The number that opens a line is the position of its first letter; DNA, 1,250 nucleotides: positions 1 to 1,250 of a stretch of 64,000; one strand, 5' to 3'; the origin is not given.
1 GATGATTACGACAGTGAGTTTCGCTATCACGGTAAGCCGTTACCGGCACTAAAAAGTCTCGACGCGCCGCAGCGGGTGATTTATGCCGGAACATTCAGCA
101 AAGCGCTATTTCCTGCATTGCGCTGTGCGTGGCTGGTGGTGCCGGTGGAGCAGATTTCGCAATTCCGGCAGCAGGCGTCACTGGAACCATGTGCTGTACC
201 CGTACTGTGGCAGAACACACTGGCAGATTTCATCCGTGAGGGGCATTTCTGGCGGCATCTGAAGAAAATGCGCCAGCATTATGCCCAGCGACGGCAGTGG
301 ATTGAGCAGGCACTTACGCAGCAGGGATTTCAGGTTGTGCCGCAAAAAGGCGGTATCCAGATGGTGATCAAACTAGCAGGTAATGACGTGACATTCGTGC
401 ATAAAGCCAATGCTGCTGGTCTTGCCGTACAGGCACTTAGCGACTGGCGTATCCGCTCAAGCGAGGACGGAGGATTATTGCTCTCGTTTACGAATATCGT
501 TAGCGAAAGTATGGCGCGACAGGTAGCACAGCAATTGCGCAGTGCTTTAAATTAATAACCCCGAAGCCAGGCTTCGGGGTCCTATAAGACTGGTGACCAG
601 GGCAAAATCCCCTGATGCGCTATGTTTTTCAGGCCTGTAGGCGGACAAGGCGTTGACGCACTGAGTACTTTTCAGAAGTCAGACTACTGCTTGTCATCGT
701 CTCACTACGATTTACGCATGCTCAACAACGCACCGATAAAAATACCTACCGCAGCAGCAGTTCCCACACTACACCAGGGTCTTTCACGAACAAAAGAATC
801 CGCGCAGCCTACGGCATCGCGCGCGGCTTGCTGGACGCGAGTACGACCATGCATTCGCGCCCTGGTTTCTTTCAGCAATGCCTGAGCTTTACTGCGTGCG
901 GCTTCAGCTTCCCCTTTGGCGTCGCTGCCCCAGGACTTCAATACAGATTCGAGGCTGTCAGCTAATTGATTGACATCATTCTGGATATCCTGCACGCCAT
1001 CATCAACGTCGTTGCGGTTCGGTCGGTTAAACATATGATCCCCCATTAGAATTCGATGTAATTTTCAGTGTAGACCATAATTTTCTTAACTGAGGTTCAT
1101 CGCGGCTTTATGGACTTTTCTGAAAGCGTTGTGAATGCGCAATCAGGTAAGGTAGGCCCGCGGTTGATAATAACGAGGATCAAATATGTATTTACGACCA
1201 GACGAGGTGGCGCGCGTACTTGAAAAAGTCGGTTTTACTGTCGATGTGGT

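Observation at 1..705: MocR-family regulator gene where K-12 has nrdH directly next to ygaM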

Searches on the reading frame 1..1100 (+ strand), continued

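Call 65: search_protein_families(library=ncbifam, proteins=[L022:5001-6371:+, L029:5001-6374:+, L036:5001-6389:+, L004:5001-6332:+, L069:5001-6329:+], max_evalue=1e-40)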
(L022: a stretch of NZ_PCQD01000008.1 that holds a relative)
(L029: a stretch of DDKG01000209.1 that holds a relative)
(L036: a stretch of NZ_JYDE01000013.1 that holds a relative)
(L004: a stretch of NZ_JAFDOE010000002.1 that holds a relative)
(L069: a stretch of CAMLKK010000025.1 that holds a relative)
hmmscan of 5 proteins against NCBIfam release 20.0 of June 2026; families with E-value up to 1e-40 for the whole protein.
L022:5001-6371:+ (457 aa): 5 families
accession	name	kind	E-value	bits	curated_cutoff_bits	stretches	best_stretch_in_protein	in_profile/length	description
NF052281.1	rhizopine_MocR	equivalog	1e-126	423.4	650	1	2-456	18-478/479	rhizopine catabolism transcriptional regulator MocR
NF052282.1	PLP_TF_PdxR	equivalog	6.1e-124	414.5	320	1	2-444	1-439/448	MocR-like pyridoxine biosynthesis transcription factor PdxR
NF052285.1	GABA_TF_GabR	exception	1.1e-88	298.1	600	1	4-457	1-456/456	MocR-like transcriptional regulator GabR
NF052290.2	MocR_like_YczR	exception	4.5e-48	164.1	487.4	1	2-453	19-454/458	MocR-like transcription factor YczR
TIGR04461.1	endura_MppQ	equivalog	4.3e-43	147.8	540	1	126-427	42-353/392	enduracididine biosynthesis enzyme MppQ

L029:5001-6374:+ (458 aa): 5 families
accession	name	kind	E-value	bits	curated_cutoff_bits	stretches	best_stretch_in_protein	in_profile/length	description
NF052281.1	rhizopine_MocR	equivalog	4.8e-125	417.9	650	1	1-456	18-478/479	rhizopine catabolism transcriptional regulator MocR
NF052282.1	PLP_TF_PdxR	equivalog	1.5e-124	416.5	320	1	1-452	1-446/448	MocR-like pyridoxine biosynthesis transcription factor PdxR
NF052285.1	GABA_TF_GabR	exception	1.6e-90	304.1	600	1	3-456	1-455/456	MocR-like transcriptional regulator GabR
NF052290.2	MocR_like_YczR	exception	2.1e-47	161.9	487.4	1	1-454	19-455/458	MocR-like transcription factor YczR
TIGR04461.1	endura_MppQ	equivalog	5.1e-45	154.2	540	1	121-454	37-377/392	enduracididine biosynthesis enzyme MppQ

L036:5001-6389:+ (463 aa): 5 families
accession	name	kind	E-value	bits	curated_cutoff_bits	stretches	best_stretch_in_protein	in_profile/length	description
NF052282.1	PLP_TF_PdxR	equivalog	1.1e-126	423.5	320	1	1-455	1-444/448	MocR-like pyridoxine biosynthesis transcription factor PdxR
NF052281.1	rhizopine_MocR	equivalog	1.3e-124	416.5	650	1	1-456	18-473/479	rhizopine catabolism transcriptional regulator MocR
NF052285.1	GABA_TF_GabR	exception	1.5e-92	310.8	600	1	3-460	1-453/456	MocR-like transcriptional regulator GabR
NF052290.2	MocR_like_YczR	exception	2e-56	191.6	487.4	1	1-423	19-425/458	MocR-like transcription factor YczR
NF052286.1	ecto_TF_EhuR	exception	3.4e-42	144.6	480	1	1-435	11-426/458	MocR-like ectoine utilization transcription factor EhuR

L004:5001-6332:+ (444 aa): 5 families
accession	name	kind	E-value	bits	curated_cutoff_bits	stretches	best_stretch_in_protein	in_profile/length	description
NF052282.1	PLP_TF_PdxR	equivalog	1.8e-126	422.8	320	1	3-435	2-444/448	MocR-like pyridoxine biosynthesis transcription factor PdxR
NF052281.1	rhizopine_MocR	equivalog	5.3e-108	361.7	650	1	2-435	18-472/479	rhizopine catabolism transcriptional regulator MocR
NF052285.1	GABA_TF_GabR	exception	3.2e-78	263.6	600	1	4-436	1-450/456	MocR-like transcriptional regulator GabR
NF052286.1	ecto_TF_EhuR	exception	7.6e-51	173.1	480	1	2-425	11-431/458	MocR-like ectoine utilization transcription factor EhuR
NF052290.2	MocR_like_YczR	exception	4.6e-48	164.1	487.4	1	2-440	19-455/458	MocR-like transcription factor YczR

L069:5001-6329:+ (443 aa): 5 families
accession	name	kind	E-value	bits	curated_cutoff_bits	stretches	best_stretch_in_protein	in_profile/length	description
NF052282.1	PLP_TF_PdxR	equivalog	1.1e-121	407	320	1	1-441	3-439/448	MocR-like pyridoxine biosynthesis transcription factor PdxR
NF052281.1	rhizopine_MocR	equivalog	2.6e-108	362.7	650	1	2-441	21-467/479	rhizopine catabolism transcriptional regulator MocR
NF052285.1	GABA_TF_GabR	exception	2.2e-93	313.6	600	1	1-441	1-444/456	MocR-like transcriptional regulator GabR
NF052290.2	MocR_like_YczR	exception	2e-41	142.2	487.4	1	1-420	21-425/458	MocR-like transcription factor YczR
NF052286.1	ecto_TF_EhuR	exception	9.2e-41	139.8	480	0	1-425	13-419/458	MocR-like ectoine utilization transcription factor EhuR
